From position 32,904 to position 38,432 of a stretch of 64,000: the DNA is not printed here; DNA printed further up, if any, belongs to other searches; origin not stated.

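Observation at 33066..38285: Giant protein: AAA+ module with a DD (not DE) Walker B and an enormous non-ATPase N-terminal region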

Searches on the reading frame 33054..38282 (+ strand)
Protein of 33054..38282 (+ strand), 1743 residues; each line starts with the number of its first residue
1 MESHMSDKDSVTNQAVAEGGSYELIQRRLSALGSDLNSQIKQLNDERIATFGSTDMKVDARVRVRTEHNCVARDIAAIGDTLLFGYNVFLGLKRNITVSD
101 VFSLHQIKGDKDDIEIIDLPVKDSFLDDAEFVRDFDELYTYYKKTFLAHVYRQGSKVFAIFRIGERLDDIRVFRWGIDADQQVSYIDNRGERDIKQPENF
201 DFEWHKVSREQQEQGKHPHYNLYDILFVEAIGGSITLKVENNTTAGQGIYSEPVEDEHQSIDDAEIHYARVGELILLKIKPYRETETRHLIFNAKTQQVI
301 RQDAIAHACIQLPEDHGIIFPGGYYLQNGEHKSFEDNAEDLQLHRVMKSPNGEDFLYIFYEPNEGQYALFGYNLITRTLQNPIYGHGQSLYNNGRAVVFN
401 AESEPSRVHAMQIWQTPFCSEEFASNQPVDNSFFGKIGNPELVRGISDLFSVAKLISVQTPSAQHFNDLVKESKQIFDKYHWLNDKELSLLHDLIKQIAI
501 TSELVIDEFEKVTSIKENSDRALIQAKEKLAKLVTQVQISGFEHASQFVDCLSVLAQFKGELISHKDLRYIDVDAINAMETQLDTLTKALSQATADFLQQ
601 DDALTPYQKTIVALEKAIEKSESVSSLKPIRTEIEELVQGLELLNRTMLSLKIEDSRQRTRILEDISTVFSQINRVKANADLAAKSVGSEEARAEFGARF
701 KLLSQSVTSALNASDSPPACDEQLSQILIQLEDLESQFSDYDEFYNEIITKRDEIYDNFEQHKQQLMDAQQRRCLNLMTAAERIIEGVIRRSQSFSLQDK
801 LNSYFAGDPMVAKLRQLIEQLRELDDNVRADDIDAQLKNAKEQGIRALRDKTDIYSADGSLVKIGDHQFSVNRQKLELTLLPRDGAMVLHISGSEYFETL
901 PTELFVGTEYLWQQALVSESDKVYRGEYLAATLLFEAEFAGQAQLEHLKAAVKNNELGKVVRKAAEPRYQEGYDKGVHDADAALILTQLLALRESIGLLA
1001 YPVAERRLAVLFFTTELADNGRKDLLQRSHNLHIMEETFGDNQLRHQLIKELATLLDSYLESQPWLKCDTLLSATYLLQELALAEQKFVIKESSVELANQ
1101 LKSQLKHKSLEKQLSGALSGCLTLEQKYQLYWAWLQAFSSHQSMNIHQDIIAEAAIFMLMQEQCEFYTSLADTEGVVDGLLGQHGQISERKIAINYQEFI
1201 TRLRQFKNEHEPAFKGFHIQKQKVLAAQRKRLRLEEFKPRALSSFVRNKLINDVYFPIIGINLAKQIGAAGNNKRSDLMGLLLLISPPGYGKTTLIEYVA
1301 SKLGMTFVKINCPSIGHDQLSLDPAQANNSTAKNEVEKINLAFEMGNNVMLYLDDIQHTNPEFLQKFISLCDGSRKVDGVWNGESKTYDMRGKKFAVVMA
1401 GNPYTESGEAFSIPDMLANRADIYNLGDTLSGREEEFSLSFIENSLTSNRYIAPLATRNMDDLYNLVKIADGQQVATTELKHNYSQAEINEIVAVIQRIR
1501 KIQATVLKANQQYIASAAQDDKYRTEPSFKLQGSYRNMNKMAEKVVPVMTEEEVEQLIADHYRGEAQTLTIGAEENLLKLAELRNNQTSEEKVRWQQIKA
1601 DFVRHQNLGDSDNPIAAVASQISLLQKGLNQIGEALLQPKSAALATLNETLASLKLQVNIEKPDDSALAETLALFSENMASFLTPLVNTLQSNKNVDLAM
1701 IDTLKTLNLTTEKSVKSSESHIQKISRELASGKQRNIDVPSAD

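Call 5: search_protein_families(library=pfam, proteins=[window:33054-38282:+], max_evalue=1)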
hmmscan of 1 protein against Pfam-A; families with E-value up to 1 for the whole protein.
window:33054-38282:+ (1743 aa): 10 families
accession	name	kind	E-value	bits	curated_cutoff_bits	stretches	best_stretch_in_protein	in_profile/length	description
PF12458.13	DUF3686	-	2.1e-192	640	25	1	35-481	1-448/448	ATPase involved in DNA repair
PF25472.1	DUF7902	-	1.3e-22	80.2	26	1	602-682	1-81/85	Domain of unknown function (DUF7902)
PF00004.35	AAA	-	6e-09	36.9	21.2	1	1282-1401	1-108/131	ATPase family associated with various cellular activities (AAA)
PF13401.12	AAA_22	-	1e-06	29.6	27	1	1280-1373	6-110/130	AAA domain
PF07728.20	AAA_5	-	1.4e-06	28.8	22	1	1282-1405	2-125/139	AAA domain (dynein-related subfamily)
PF05496.18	RuvB_N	-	0.00074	19.7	27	1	1269-1317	23-71/159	Holliday junction DNA helicase RuvB P-loop domain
PF20720.3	nSTAND3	-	0.12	12.6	27.2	0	1280-1303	18-41/155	Novel STAND NTPase 3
PF07726.17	AAA_3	-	0.15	12.4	27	1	1282-1416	2-124/131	ATPase family associated with various cellular activities (AAA)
PF13238.12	AAA_18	-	0.16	12.9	29.4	0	1284-1318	3-34/128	AAA domain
PF13191.12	AAA_16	-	0.88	10.5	32.6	1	1278-1315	23-63/167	AAA ATPase domain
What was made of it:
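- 33156..34496 (+): DUF3686 region (aa 35-481); aa ~55-415 are predicted to be a beta-propeller, probably with 7 blades. Pfam PF12458, E 2e-192 (call 5).
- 34314..36533 (+): Middle region (aa ~421-1160): long helical bundles including DUF7902 (aa 602-682), a small beta domain (aa ~861-899) and a second helical domain (aa ~925-1160). Pfam DUF7902, E 1e-22 (call 5).
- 36888..37373 (+): AAA+ alpha/beta core (aa ~1279-1440), MoxR-like. Pfam AAA 36.9 bits and AAA_5 28.8 bits, both above their cut-offs (call 5).
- On MoxR / AAA_5 clade: AAA_3, the MoxR-proper model, scores only 12.4 against 27 (call 5).
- On STAND NTPases (which also use hhhhDD): nSTAND3 scores 12.6 bits against a cut-off of 27.2, over the P-loop only (call 5).
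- Closest known: MoxR-clade AAA+ ATPases. Same: Pfam AAA_5 scores above its cut-off (call 5).
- Closest known: MoxR-clade AAA+ ATPases. Different: AAA_3 scores below its cut-off (call 5).
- Closest known: DnaA. Different: There is no Pfam DnaA hit (call 5).
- Checked: The N-region is not domain-free: DUF3686 covers aa 35-481 and DUF7902 covers aa 602-682 (call 5).
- Pfam DUF3686 at 640 bits, DUF7902 at 80 bits, AAA and AAA_5 above cut-off (call 5).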

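Call 6: search_protein_families(library=ncbifam, proteins=[window:33054-38282:+], max_evalue=1)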
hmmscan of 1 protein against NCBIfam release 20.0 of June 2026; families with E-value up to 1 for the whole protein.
window:33054-38282:+ (1743 aa): 4 families
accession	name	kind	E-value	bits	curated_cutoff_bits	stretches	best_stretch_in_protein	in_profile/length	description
NF000868.0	PRK00080.1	equivalog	0.00036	19.5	282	1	1269-1317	41-89/330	Holliday junction branch migration DNA helicase RuvB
TIGR00635.1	ruvB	equivalog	0.00063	18.9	299.05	1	1271-1316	22-67/305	Holliday junction branch migration DNA helicase RuvB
NF041006.2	cell_div_CdvC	equivalog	0.017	14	650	1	1282-1320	137-175/370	cell division protein CdvC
TIGR01243.1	CDC48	subfamily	0.032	12.5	802.65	1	1282-1315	215-248/733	CDC48 family AAA ATPase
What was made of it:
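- The RuvB hits cover only the P-loop and fall far below cut-off, at 19 bits versus 282-299 (call 6).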

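Call 7: search_protein_families(library=padloc, proteins=[window:33054-38282:+], max_evalue=0.1)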
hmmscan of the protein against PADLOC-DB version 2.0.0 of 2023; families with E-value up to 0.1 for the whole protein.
window:33054-38282:+ (1743 aa): 1 family
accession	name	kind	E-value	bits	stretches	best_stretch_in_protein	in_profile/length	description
PDLC04140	mad8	-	0.01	13.4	1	1278-1350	26-70/314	mads_8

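Call 13: search_solved_structures(query=window:33054-38282:+, max_evalue=0.01, show_alignments=3)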
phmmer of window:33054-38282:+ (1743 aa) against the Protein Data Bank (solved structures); distinct sequences matched with E-value up to 0.01: 3.
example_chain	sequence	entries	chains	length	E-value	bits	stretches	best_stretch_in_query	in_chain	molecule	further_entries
7swl_A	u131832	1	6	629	0.0036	18.1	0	1248-1315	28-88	Rix7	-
7t3i_A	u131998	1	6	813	0.0062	17.3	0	1248-1315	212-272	Rix7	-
6mat_A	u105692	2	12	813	0.0063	17.3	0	1248-1315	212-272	Rix7 mutant | Rix7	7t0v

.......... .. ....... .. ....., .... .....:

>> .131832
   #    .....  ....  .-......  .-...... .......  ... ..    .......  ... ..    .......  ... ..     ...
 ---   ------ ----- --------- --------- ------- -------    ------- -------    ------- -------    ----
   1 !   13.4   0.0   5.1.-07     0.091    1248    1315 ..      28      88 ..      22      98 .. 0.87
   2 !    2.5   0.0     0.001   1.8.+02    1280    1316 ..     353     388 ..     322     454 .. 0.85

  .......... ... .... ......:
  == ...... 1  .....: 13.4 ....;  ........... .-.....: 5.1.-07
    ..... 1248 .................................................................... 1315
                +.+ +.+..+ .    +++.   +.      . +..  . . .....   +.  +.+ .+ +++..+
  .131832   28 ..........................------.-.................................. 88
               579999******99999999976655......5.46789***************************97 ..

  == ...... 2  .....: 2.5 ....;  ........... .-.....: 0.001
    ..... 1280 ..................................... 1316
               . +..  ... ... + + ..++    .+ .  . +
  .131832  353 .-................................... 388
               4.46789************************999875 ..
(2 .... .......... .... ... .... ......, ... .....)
